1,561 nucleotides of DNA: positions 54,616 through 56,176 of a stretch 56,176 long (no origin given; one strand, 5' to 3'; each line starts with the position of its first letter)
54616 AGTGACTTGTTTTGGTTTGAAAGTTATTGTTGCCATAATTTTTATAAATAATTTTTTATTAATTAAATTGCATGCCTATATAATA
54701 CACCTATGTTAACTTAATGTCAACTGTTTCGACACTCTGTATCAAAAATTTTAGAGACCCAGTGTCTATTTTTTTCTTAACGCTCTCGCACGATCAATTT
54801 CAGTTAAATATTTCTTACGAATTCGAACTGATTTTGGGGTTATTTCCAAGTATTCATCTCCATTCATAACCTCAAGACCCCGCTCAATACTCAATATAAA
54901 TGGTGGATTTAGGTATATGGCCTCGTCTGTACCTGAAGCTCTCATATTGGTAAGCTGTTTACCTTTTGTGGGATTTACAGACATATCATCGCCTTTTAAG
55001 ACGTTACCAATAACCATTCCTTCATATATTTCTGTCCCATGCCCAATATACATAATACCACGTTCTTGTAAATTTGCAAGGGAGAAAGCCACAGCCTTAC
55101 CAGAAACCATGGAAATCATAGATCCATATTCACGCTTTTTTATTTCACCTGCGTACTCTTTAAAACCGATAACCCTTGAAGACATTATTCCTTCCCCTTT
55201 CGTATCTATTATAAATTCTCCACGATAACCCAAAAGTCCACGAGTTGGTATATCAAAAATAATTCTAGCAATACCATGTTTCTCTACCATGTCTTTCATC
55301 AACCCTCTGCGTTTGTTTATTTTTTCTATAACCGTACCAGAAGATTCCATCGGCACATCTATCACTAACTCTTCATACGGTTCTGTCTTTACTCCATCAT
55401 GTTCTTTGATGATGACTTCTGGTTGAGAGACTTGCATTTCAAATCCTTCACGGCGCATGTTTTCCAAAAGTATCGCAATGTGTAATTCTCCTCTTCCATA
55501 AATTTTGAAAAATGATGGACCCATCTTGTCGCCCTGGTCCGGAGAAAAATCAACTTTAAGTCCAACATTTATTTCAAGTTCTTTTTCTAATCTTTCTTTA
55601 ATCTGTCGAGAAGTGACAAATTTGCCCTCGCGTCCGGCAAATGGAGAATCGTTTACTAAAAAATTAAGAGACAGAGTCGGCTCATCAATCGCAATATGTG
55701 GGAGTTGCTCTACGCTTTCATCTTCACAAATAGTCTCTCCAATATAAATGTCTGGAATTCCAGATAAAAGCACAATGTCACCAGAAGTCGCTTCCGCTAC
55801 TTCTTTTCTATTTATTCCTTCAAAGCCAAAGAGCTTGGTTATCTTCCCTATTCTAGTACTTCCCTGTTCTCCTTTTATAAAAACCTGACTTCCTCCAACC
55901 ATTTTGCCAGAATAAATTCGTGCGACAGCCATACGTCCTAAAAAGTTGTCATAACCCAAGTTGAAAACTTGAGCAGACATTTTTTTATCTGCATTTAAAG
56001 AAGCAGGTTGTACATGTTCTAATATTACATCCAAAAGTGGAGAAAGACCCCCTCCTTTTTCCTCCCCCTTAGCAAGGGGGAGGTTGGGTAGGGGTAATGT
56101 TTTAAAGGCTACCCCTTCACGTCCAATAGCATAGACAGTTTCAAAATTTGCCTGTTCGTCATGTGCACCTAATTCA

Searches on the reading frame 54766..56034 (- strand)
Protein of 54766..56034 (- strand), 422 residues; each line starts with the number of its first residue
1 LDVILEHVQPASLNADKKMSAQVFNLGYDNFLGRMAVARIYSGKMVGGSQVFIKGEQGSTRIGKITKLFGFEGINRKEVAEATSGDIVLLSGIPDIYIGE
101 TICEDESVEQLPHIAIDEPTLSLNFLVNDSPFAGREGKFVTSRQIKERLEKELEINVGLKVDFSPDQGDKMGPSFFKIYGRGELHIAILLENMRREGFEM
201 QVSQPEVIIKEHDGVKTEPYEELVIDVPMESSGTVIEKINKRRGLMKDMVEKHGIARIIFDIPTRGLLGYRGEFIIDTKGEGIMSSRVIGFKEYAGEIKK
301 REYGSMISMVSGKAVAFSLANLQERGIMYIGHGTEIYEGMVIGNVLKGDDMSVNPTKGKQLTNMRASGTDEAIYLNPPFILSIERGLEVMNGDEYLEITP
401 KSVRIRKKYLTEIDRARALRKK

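Call 37: search_protein_families(library=pfam, proteins=[window:54766-56034:-], max_evalue=0.01)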
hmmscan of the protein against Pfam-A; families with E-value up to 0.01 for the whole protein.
window:54766-56034:- (422 aa): 4 families
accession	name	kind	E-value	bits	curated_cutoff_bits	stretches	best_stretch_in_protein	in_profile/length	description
PF21018.2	BipA_C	-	1.9e-39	134.3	23.8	1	304-411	2-109/110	TypA/BipA C-terminal domain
PF00679.30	EFG_C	-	6.5e-20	71.4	27.9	1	217-301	3-88/89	Elongation factor G C-terminus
PF03144.31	GTP_EFTU_D2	-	6e-10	39.9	30.3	1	33-103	1-73/73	Elongation factor Tu domain 2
PF22042.2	EF-G_D2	-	2.2e-09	37.8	27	1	19-104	2-83/84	Elongation factor G domain 2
